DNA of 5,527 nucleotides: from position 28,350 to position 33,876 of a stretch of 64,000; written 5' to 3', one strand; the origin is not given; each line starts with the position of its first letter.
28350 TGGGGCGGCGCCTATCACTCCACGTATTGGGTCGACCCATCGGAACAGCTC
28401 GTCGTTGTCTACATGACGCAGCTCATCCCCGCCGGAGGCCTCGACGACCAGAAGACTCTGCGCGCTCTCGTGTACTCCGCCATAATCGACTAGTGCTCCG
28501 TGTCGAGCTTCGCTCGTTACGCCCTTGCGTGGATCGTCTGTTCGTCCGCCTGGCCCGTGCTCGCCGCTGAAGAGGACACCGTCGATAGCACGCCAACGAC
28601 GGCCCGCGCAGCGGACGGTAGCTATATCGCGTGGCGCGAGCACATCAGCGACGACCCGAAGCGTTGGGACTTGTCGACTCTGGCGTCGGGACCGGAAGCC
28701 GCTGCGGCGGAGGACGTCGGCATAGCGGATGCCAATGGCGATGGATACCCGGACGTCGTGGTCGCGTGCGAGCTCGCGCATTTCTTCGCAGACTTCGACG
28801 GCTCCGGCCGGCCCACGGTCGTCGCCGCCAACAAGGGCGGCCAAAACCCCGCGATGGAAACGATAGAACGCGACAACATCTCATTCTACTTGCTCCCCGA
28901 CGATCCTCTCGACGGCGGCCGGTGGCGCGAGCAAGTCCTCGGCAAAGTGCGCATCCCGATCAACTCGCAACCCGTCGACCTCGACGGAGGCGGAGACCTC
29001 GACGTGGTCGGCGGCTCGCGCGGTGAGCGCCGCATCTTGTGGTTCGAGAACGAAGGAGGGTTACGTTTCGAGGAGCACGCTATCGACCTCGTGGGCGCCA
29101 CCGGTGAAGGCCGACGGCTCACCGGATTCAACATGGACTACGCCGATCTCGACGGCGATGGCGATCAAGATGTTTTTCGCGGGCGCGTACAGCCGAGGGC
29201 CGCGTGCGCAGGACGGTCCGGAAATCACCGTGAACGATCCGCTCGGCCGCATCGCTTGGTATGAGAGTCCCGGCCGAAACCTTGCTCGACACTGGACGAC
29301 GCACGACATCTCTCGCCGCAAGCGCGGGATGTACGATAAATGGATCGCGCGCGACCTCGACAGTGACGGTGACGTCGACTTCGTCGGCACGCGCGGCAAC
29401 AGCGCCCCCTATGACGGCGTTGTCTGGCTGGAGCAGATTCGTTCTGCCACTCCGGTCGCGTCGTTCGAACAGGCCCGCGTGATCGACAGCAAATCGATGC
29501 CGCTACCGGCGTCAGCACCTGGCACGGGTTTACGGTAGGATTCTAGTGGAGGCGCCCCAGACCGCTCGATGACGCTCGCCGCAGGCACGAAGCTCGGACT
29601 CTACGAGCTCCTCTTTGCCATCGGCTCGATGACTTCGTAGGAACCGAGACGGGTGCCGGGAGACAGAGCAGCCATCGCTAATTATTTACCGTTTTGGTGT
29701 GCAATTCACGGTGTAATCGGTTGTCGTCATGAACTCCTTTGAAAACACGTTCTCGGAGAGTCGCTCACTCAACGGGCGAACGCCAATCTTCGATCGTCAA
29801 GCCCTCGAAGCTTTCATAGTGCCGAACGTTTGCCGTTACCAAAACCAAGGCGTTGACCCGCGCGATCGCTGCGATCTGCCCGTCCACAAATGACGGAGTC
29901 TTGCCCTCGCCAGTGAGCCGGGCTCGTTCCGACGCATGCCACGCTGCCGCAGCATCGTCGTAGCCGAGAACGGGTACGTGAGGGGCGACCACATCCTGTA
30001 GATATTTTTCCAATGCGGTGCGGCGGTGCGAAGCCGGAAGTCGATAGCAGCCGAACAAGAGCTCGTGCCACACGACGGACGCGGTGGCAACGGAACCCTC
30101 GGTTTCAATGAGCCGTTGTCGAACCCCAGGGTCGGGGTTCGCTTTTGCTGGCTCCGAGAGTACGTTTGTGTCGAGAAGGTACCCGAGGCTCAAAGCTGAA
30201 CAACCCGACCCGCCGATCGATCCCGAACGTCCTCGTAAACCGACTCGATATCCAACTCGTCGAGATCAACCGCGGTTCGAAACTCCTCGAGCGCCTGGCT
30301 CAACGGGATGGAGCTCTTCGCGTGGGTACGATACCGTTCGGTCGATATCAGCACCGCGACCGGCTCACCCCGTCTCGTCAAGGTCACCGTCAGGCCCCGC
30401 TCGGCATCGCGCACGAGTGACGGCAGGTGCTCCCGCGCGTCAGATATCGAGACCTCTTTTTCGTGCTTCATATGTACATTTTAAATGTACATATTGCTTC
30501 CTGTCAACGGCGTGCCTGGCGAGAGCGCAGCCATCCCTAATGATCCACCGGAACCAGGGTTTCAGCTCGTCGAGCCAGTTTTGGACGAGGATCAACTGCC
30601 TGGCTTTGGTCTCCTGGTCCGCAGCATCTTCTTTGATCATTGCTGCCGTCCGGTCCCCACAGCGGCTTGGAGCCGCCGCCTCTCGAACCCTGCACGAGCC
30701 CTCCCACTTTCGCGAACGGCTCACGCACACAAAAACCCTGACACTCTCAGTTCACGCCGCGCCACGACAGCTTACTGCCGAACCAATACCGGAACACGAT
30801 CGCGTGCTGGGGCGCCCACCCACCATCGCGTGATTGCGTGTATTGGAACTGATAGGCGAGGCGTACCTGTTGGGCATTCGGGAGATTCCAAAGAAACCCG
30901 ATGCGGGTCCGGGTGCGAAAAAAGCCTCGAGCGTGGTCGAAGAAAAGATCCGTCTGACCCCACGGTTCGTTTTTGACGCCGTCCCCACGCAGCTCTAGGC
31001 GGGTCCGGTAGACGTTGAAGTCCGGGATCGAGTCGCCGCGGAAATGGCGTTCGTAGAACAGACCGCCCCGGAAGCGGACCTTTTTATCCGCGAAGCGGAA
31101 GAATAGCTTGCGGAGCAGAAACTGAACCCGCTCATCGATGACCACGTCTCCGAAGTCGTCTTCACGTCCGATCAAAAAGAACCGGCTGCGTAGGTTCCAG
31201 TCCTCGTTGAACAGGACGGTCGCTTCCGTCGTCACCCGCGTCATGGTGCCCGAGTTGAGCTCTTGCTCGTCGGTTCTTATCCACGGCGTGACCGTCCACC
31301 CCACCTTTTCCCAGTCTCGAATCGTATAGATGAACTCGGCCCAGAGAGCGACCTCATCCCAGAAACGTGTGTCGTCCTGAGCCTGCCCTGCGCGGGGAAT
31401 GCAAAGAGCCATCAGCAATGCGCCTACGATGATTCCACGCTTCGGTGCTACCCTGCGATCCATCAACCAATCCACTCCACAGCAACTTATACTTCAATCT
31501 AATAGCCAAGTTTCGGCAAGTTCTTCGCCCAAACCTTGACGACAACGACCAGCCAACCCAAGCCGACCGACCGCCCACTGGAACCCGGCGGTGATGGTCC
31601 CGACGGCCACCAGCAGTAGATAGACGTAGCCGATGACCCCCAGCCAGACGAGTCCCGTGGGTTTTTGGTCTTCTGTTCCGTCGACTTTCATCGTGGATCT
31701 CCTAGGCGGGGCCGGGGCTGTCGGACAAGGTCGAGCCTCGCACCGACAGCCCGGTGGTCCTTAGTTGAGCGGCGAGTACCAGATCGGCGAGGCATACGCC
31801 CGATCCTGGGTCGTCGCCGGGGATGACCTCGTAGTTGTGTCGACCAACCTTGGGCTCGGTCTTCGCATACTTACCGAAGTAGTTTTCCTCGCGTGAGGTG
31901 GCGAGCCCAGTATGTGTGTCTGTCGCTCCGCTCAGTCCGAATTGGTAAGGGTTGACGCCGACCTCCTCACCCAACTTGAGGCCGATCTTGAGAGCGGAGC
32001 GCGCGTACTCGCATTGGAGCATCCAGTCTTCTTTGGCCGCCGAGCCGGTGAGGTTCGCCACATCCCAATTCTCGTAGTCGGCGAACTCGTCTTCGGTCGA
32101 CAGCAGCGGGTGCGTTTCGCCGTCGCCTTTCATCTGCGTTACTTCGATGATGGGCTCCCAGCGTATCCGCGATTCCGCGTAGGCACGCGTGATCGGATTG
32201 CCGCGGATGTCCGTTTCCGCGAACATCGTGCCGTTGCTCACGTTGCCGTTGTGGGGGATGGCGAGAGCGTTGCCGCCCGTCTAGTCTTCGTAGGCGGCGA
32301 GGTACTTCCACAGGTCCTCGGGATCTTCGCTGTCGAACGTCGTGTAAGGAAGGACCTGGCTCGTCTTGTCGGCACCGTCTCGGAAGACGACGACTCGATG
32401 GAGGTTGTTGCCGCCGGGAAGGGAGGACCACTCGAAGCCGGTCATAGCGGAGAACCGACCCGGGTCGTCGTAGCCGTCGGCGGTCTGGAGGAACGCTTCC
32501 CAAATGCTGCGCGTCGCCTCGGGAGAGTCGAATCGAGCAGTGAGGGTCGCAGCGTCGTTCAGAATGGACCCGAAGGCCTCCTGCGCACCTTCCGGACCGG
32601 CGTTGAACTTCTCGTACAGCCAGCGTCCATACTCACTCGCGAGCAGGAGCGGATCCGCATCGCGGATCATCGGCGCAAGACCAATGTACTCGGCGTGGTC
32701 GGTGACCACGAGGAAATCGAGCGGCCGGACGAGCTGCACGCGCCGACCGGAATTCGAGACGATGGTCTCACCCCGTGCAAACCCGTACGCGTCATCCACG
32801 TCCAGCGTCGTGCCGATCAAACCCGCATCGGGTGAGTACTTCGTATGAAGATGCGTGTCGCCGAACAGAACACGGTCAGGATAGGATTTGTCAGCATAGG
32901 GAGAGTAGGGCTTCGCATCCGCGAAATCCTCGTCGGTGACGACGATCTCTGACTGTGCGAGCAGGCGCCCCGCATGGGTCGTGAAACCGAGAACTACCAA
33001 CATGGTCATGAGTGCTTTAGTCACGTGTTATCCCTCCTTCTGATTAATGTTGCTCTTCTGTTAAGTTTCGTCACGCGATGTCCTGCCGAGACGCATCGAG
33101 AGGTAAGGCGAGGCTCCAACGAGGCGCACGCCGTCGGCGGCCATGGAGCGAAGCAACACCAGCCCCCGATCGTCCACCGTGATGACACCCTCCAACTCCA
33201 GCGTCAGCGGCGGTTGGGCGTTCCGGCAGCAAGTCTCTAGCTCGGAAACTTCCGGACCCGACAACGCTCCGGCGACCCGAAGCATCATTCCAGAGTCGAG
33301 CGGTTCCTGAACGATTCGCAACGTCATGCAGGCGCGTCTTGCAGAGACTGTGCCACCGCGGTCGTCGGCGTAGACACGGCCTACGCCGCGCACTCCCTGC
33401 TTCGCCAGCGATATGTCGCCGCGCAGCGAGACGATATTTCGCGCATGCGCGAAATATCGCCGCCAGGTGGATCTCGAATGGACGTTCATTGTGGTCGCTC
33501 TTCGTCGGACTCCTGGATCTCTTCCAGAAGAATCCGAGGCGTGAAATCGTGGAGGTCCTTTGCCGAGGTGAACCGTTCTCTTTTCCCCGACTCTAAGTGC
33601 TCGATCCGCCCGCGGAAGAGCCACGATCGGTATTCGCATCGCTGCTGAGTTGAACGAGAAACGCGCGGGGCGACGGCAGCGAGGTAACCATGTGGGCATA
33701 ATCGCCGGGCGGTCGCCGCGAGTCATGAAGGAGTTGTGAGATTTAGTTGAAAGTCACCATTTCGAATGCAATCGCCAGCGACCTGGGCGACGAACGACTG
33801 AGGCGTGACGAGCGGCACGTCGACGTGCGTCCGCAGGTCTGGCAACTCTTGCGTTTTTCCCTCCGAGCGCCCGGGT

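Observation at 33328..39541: Triplicated sigma54 promoter / enhancer / first-six-codon module in front of three envelope-protein operons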

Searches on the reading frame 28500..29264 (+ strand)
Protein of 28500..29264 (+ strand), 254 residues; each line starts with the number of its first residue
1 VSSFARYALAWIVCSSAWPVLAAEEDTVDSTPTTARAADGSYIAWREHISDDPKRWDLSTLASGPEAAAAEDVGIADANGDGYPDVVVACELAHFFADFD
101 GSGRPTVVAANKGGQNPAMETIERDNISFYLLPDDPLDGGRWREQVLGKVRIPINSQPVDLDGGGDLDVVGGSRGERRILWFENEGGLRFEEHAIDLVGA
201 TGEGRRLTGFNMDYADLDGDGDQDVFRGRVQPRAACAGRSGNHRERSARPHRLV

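Call 11: search_protein_families(library=pfam, proteins=[window:28500-29264:+], max_evalue=0.001)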
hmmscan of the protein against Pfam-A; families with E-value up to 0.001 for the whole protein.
window:28500-29264:+ (254 aa): 1 family
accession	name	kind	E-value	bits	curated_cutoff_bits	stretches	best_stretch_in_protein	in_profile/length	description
PF13517.12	FG-GAP_3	-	8.4e-13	49.2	26.9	1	160-226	1-60/61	FG-GAP-like repeat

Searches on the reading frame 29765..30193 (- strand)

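Call 11: search_protein_families(library=pfam, proteins=[window:29765-30193:-], max_evalue=0.001)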
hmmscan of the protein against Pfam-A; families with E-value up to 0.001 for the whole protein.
window:29765-30193:- (142 aa): 1 family
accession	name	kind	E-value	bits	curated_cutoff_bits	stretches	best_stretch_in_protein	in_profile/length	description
PF01850.27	PIN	-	2.4e-09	38.3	23.6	1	5-125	1-114/120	PIN domain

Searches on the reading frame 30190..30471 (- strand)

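Call 11: search_protein_families(library=pfam, proteins=[window:30190-30471:-], max_evalue=0.001)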
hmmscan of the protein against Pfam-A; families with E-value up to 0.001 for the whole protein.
window:30190-30471:- (93 aa): 1 family
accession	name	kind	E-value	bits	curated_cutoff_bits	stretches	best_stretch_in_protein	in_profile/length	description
PF02604.26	PhdYeFM_antitox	-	8.7e-11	41.9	29.8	1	4-48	1-46/74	Antitoxin Phd_YefM, type II toxin-antitoxin system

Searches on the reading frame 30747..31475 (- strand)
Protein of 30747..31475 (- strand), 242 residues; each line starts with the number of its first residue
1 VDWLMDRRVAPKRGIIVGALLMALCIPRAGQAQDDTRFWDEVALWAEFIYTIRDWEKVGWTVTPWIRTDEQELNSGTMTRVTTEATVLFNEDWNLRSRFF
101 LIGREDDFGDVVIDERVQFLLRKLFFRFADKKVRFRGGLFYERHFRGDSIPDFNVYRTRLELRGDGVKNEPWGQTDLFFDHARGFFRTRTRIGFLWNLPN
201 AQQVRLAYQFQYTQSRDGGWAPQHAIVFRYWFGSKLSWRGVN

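Call 8: search_protein_families(library=pfam, proteins=[window:30747-31475:-], max_evalue=0.01)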
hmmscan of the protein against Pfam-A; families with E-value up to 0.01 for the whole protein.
window:30747-31475:- (242 aa): 1 family
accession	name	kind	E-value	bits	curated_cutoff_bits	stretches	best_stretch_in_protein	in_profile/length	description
PF10677.15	DUF2490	-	0.00018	21.7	29.8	0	34-218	29-182/186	Protein of unknown function (DUF2490)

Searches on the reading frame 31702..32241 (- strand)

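Call 8: search_protein_families(library=pfam, proteins=[window:31702-32241:-], max_evalue=0.01)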
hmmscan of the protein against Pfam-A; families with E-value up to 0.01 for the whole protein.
window:31702-32241:- (179 aa): 1 family
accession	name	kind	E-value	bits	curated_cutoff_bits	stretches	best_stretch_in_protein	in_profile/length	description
PF12228.14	DUF3604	-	4.3e-51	174.5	20.4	1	1-132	224-355/591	Protein of unknown function (DUF3604)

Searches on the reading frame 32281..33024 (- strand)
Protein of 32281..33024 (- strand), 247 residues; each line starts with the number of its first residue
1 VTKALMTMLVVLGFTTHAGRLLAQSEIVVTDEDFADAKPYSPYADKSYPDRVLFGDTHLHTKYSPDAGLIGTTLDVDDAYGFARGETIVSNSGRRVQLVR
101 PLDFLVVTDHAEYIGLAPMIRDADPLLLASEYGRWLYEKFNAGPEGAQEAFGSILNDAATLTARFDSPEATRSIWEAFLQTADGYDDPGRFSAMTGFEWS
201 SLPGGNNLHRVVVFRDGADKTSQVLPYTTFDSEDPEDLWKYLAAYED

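Call 8: search_protein_families(library=pfam, proteins=[window:32281-33024:-], max_evalue=0.01)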
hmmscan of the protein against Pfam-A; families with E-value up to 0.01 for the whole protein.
window:32281-33024:- (247 aa): 1 family
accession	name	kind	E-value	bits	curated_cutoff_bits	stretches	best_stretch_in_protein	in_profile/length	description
PF12228.14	DUF3604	-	4.8e-58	197.5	20.4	1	49-246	3-208/591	Protein of unknown function (DUF3604)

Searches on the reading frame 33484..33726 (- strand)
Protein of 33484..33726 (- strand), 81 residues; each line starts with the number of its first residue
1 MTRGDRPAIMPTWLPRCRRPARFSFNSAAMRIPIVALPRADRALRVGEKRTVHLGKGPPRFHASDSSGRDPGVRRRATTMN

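Call 18: search_protein_families(library=pfam, proteins=[window:33484-33726:-], max_evalue=0.01)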
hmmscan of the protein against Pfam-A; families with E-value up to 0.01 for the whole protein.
window:33484-33726:- (81 aa): 0 families
